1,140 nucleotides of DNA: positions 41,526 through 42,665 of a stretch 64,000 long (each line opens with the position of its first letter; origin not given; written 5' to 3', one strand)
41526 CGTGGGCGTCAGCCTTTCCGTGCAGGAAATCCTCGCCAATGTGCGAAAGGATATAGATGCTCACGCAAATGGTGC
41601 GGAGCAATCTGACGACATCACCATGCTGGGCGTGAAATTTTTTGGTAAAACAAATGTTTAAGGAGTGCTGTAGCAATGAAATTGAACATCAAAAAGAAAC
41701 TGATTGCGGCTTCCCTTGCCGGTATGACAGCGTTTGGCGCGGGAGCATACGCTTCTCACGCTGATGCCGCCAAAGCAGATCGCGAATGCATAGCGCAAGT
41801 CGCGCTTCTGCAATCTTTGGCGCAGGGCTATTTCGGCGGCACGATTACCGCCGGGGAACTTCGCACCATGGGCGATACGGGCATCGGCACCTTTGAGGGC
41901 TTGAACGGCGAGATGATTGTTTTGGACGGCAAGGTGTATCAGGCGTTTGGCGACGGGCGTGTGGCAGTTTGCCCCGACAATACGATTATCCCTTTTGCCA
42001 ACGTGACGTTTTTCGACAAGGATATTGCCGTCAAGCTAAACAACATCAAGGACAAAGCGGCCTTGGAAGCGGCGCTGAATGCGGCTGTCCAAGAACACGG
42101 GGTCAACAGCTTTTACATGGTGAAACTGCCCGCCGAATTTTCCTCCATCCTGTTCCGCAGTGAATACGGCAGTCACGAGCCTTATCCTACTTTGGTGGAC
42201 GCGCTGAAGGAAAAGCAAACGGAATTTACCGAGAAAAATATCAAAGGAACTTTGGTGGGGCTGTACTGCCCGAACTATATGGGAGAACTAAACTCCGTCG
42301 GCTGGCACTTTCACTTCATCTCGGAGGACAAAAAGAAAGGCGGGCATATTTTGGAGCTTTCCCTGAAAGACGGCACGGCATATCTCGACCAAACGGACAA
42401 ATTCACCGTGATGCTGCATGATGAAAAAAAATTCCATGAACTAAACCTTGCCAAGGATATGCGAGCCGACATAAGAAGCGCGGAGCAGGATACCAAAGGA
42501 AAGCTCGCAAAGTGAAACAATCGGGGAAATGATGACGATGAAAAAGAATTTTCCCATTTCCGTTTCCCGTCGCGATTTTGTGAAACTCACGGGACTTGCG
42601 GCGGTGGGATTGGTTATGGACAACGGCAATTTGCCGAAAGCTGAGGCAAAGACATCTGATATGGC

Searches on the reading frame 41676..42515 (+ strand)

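Call 80: search_protein_families(library=pfam, proteins=[window:41676-42515:+], max_evalue=0.0001)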
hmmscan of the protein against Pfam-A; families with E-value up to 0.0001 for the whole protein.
window:41676-42515:+ (279 aa): 1 family
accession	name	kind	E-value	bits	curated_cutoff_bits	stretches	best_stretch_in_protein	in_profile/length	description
PF03306.18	AAL_decarboxy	-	3.4e-68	229.7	25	1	40-259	2-218/219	Alpha-acetolactate decarboxylase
